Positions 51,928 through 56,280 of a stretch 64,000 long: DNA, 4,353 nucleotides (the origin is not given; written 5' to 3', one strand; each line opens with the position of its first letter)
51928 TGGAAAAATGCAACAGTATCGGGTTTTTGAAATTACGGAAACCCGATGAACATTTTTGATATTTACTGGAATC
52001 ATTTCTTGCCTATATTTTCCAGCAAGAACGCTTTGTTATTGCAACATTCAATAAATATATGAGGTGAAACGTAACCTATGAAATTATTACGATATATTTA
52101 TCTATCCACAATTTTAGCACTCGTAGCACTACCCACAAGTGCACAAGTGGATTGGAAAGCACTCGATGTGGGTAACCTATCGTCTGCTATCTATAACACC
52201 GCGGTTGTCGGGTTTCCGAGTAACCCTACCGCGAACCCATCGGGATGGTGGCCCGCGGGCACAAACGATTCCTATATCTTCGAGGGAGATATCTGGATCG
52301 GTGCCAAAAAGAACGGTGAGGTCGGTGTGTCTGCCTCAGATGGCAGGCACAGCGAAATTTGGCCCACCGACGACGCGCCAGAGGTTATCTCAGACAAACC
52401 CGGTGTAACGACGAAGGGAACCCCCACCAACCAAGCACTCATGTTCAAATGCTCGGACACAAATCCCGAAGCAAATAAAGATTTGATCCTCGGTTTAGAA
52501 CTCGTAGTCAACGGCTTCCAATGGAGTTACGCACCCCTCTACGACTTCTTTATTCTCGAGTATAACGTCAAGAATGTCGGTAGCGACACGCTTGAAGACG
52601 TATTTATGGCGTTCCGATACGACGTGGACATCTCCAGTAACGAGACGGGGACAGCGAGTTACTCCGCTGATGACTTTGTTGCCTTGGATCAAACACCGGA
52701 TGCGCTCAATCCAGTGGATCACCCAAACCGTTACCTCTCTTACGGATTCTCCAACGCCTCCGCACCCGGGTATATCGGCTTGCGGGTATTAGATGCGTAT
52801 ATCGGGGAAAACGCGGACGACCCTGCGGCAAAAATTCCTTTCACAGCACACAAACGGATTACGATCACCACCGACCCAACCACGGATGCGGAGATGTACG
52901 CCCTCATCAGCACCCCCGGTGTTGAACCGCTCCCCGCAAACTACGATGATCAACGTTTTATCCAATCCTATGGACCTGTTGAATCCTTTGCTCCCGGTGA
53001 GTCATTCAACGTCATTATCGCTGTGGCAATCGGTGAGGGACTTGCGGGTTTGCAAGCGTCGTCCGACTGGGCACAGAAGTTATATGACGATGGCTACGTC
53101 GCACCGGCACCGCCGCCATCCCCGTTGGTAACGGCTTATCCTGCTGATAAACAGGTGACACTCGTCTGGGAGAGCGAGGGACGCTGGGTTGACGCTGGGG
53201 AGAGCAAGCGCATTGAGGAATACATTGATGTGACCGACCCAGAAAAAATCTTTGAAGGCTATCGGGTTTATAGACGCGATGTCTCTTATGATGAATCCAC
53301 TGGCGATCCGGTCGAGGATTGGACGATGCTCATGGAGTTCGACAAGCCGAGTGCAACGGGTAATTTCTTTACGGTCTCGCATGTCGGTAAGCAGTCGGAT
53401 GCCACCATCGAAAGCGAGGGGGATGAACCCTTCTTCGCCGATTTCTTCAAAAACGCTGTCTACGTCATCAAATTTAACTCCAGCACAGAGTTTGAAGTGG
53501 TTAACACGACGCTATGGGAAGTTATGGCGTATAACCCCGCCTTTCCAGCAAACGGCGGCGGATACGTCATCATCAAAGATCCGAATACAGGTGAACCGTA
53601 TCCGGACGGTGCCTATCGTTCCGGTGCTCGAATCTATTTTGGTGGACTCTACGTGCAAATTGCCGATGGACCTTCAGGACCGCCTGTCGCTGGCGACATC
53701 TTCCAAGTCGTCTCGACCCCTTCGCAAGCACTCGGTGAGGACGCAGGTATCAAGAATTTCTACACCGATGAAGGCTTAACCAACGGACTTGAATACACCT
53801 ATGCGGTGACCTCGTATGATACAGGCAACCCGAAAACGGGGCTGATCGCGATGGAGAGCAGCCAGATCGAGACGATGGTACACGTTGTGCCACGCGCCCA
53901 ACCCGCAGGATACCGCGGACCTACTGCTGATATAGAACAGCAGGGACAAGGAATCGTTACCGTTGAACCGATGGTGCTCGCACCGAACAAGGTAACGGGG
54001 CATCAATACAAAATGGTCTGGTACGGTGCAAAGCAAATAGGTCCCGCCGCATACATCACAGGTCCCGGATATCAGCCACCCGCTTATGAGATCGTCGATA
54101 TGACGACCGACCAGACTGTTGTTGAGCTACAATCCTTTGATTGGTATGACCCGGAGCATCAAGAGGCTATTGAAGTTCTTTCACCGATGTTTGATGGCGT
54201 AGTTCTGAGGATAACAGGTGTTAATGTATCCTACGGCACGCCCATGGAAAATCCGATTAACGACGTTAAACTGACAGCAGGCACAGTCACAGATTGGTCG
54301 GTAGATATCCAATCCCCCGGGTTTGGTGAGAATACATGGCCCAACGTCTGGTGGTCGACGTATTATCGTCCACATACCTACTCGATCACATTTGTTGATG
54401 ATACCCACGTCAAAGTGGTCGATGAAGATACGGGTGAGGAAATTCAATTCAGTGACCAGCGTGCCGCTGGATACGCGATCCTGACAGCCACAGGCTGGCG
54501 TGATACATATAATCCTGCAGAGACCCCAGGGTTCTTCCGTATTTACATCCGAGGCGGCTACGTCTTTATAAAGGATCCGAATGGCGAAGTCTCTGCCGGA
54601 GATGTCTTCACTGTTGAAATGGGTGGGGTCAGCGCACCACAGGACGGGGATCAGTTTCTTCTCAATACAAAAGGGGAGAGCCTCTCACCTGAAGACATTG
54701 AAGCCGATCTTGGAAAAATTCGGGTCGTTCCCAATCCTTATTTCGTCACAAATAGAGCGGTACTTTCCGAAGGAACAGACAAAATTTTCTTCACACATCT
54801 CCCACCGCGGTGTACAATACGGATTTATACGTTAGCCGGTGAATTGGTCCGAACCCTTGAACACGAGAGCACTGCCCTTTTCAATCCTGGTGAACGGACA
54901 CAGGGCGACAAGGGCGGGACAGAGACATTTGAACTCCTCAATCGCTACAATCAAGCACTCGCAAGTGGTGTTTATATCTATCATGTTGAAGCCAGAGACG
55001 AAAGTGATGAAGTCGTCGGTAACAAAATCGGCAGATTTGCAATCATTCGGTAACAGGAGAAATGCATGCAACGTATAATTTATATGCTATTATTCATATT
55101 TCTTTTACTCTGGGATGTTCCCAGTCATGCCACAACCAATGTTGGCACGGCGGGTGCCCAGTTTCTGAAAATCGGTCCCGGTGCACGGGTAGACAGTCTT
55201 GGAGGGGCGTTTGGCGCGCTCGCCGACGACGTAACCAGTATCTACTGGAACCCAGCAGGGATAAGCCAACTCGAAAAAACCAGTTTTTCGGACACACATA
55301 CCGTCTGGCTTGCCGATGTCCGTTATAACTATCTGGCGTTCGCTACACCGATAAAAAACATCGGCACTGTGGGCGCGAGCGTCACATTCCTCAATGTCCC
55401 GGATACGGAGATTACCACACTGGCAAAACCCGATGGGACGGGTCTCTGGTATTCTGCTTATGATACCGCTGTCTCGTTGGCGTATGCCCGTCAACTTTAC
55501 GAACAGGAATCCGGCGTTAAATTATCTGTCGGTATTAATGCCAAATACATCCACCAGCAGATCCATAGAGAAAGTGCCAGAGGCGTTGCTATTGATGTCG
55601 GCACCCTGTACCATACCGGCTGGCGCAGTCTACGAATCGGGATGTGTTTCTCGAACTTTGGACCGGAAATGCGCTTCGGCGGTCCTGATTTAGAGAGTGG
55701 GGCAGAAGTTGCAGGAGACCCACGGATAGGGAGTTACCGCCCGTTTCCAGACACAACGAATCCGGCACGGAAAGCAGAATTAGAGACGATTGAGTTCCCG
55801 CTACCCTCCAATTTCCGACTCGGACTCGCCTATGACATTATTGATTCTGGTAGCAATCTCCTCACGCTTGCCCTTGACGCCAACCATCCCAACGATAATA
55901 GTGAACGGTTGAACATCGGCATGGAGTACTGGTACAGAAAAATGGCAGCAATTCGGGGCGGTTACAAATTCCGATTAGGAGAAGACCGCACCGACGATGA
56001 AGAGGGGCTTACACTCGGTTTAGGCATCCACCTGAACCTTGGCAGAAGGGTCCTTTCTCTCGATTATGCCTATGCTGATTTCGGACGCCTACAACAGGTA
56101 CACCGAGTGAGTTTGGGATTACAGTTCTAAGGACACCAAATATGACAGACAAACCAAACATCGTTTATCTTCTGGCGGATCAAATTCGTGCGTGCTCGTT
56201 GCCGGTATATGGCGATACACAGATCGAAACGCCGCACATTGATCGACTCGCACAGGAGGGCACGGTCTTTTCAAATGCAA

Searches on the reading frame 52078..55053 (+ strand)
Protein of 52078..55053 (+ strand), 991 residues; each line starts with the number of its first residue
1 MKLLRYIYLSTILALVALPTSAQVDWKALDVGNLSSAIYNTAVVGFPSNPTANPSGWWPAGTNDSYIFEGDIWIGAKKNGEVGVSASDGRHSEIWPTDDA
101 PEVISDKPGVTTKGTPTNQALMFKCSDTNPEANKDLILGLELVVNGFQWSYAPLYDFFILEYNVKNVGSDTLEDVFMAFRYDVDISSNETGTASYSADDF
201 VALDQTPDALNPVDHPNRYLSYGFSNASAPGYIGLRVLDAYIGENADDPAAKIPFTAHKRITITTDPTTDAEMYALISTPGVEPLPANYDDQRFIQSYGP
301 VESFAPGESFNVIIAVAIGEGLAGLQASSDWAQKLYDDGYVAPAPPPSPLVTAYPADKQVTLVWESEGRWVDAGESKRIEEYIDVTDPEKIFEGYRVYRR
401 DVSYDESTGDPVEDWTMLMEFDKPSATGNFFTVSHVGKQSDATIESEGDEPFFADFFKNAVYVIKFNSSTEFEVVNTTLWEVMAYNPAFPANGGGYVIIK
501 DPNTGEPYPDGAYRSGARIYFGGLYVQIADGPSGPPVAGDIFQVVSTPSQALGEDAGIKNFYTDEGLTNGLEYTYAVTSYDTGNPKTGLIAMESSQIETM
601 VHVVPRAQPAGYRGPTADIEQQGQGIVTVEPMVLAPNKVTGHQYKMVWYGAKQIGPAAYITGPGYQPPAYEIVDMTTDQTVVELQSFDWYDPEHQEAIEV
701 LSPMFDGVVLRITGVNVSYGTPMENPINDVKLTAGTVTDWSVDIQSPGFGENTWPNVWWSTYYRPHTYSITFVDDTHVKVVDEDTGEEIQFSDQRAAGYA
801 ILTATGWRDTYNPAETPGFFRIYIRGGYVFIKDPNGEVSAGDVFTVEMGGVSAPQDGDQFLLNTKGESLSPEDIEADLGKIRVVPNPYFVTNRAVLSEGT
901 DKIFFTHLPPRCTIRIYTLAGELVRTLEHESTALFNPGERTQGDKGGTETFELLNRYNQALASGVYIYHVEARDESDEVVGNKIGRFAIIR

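Call 26: search_protein_families(library=pfam, proteins=[window:52078-55053:+], max_evalue=0.00001)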
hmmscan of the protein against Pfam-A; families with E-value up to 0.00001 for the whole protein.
window:52078-55053:+ (991 aa): 0 families

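Call 58: search_protein_families(library=ncbifam, proteins=[window:52078-55053:+], max_evalue=0.00001)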
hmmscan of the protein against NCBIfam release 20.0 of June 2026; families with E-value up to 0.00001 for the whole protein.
window:52078-55053:+ (991 aa): 0 families

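Call 60: search_protein_families(library=ncbifam, proteins=[window:52078-55053:+], max_evalue=10)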
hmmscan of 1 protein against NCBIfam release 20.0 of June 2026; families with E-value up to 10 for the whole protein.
window:52078-55053:+ (991 aa): 2 families
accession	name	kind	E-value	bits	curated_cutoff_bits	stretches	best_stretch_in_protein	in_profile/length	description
NF052228.1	T9SS_PorZ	equivalog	4.2e-05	22.2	260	1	875-980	667-750/757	type IX secretion system anionic LPS delivery protein PorZ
NF033707.1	T9SS_sortase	equivalog_domain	0.0027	15.4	420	1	911-989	1024-1094/1095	type IX secretion system sortase PorU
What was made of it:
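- Tried and rejected: NCBIfam matched only its C-terminal CTD (call 60).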

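Call 61: search_solved_structures(query=window:52078-55053:+, max_evalue=10, show_alignments=2)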
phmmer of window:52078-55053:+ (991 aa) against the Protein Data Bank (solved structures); distinct sequences matched with E-value up to 10: 1.
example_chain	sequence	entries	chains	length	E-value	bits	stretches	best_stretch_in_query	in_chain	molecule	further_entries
8pw5_t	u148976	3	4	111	0.66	11.1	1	229-292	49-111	Cytochrome c oxidase subunit 6A1, mitochondrial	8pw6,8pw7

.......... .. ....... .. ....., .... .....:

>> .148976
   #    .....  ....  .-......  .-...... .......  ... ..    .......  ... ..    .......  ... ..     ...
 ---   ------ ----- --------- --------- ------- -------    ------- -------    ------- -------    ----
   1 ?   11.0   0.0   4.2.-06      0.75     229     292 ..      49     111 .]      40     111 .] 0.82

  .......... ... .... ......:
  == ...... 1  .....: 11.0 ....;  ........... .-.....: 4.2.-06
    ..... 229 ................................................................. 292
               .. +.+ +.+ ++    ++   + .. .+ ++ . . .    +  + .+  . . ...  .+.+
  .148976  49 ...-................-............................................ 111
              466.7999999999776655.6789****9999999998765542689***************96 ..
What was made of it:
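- Tried and rejected: The PDB sequence search found nothing (call 61).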

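Call 63: find_homologous_proteins(query=window:52078-55050:+, max_evalue=0.00001)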
Query window:52078-55050:+ (991 aa): 201 proteins with E <= 0.00001 among 8000 candidates; the best 120 are listed.
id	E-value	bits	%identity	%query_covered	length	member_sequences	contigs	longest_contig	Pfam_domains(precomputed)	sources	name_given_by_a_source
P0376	0.0e+0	2117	91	100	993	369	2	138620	-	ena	-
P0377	0.0e+0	2042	88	100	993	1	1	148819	-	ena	-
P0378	0.0e+0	2040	88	100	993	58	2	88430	-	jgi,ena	-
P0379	0.0e+0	2038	88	100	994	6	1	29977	-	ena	-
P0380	0.0e+0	2037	88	100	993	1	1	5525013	-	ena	-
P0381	0.0e+0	2035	88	100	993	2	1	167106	-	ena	-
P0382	0.0e+0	2034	88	100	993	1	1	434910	-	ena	-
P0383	0.0e+0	2033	88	100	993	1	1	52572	-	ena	-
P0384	0.0e+0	2031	88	100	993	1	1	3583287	-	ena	-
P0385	0.0e+0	2031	87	100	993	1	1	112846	-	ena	-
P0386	0.0e+0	2031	88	100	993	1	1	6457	-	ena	-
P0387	0.0e+0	2030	88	100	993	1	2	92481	-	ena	-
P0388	0.0e+0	2030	88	100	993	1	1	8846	-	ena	-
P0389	0.0e+0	2030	88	100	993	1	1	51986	-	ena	-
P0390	0.0e+0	2029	88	100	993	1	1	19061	-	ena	-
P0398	0.0e+0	2018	88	100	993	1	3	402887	-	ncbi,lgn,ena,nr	ncbi:MAG: hypothetical protein OXH00_04365 [Candidatus Poribacteria bacterium]|nr:hypothetical prote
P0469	0.0e+0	1873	79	100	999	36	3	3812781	-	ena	-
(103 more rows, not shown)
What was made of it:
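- Tried and rejected: Homologues are all hypothetical proteins, and the named ones are Poribacteria (call 63).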

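Call 64: find_encoding_contigs(protein=P0469, flank=10000, max_places=2)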
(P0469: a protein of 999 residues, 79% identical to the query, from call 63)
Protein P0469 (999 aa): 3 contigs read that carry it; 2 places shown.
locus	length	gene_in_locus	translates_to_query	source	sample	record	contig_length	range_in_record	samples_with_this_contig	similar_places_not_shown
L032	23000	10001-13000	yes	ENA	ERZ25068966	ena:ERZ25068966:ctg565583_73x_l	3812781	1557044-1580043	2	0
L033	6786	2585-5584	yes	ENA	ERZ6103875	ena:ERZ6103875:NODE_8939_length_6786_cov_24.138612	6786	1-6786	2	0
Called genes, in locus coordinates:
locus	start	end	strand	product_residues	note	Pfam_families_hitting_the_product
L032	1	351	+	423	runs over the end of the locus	PF01595:CNNM, PF00571:CBS (weak), PF03471:CorC_HlyC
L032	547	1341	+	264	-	PF11967:RecO_N, PF02565:RecO_C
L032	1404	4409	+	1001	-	PF13620:CarboxypepD_reg, PF13715:CarbopepD_reg_2, PF07715:Plug, PF00593:TonB_dep_Rec_b-barrel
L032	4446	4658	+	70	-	-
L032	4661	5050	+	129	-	-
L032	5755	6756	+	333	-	PF01408:GFO_IDH_MocA, PF02894:GFO_IDH_MocA_C, PF22725:GFO_IDH_MocA_C3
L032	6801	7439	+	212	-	-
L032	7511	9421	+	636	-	PF13231:PMT_2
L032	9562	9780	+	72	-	-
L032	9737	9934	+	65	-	-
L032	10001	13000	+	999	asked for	-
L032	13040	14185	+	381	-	PF03687:UPF0164, PF19572:PorV (faint)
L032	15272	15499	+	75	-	-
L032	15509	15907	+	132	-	PF13650:Asp_protease_2, PF13975:gag-asp_proteas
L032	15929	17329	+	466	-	PF00884:Sulfatase, PF01663:Phosphodiest, PF16347:SGSH_C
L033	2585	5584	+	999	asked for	-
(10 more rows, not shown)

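Call 65: find_encoding_contigs(protein=P0398, flank=10000, max_places=1)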
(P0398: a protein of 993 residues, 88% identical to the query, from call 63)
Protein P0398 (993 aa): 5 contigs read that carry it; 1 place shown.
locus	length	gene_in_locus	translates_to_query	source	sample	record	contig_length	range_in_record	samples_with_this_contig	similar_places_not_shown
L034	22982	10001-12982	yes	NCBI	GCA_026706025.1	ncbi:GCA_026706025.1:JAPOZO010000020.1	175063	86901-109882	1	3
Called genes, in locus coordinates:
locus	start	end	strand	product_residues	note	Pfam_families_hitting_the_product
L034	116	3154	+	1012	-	PF13620:CarboxypepD_reg, PF13715:CarbopepD_reg_2, PF07715:Plug, PF00593:TonB_dep_Rec_b-barrel, PF14905:OMP_b-brl_3 (faint), PF25183:OMP_b-brl_4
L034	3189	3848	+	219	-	-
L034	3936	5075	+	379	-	-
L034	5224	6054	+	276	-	-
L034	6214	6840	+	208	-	PF13563:2_5_RNA_ligase2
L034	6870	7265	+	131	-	-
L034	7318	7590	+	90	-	PF04365:BrnT_toxin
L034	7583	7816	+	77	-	-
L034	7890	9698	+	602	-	PF02516:STT3, PF13231:PMT_2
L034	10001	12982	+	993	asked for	-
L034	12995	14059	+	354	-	PF03687:UPF0164 (weak)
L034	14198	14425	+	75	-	-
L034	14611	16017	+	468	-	PF00884:Sulfatase, PF01663:Phosphodiest, PF16347:SGSH_C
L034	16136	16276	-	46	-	-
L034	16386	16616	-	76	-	-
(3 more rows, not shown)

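Call 74: search_protein_families(library=pfam, proteins=[window:52078-55053:+], max_evalue=10)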
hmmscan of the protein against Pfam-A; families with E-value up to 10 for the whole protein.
window:52078-55053:+ (991 aa): 0 families

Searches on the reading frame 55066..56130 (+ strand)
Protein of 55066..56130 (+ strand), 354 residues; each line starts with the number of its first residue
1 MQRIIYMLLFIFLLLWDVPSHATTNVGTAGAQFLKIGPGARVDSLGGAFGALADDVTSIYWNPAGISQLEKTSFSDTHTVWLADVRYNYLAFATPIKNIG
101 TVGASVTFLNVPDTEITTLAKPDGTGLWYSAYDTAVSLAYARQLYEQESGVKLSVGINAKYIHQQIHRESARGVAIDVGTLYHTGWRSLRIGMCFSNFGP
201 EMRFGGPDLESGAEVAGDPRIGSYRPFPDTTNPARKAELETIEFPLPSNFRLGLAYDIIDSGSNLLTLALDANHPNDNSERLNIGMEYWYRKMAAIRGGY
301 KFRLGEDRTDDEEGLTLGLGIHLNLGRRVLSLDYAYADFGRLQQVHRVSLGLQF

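Call 58: search_protein_families(library=ncbifam, proteins=[window:55066-56130:+], max_evalue=0.00001)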
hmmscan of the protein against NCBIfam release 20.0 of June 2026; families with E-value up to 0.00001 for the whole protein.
window:55066-56130:+ (354 aa): 4 families
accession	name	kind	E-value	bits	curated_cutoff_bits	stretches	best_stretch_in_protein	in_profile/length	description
NF033709.1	PorV_fam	subfamily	2.9e-68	230.9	90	1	28-354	1-326/326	PorV/PorQ family protein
NF033711.1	T9SS_PorQ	equivalog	4.4e-30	104.9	220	1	8-202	5-191/335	type IX secretion system protein PorQ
NF052325.1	PorVQ2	equivalog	4.6e-26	91.6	325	1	10-185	6-187/354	putative type IX sorting system protein PorV2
NF033710.1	T9SS_OM_PorV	equivalog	6e-25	88.2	250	1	18-206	13-212/367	type IX secretion system outer membrane channel protein PorV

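Call 62: search_solved_structures(query=window:55066-56130:+, max_evalue=1, show_alignments=1)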
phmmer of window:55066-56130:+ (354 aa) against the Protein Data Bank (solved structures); distinct sequences matched with E-value up to 1: 1.
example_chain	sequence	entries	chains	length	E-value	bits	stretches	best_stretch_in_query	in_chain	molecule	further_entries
6h3i_F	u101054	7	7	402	3.8e-05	26.5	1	8-257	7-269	PorV | Type IX secretion system protein PorV domain-containing protein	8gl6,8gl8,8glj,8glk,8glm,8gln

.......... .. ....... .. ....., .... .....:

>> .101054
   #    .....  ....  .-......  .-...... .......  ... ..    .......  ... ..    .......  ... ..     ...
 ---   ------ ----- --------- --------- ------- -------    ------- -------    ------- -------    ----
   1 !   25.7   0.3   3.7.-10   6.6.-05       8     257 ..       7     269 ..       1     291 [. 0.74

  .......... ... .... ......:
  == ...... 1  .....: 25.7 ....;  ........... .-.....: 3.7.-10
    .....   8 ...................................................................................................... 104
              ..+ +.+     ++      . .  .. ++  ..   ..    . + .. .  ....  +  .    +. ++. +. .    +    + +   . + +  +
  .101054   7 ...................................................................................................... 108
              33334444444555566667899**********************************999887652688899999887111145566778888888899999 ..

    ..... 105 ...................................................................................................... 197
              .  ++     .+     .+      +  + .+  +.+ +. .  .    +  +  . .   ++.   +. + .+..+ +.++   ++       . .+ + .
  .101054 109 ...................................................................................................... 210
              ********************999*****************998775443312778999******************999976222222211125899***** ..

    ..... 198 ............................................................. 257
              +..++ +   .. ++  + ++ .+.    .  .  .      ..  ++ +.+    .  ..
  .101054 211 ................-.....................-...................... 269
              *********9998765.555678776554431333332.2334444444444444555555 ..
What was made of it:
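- On T9SS type A C-terminal domain cargo: PDB PorV 6h3i_F E 3.8e-5 (call 62).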

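Call 74: search_protein_families(library=pfam, proteins=[window:55066-56130:+], max_evalue=10)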
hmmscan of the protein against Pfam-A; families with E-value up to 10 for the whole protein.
window:55066-56130:+ (354 aa): 3 families
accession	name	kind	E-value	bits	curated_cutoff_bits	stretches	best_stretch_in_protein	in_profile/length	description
PF03687.19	UPF0164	-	8e-10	38.5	21.4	1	34-127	44-135/325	Uncharacterised protein family (UPF0164)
PF19572.5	PorV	-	8.1e-06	26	27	1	23-203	5-197/243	Type IX secretion system protein PorV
PF03349.22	Toluene_X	-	0.0015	17.6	29.7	1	50-88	31-69/421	Outer membrane protein transport protein (OMPP1/FadL/TodX)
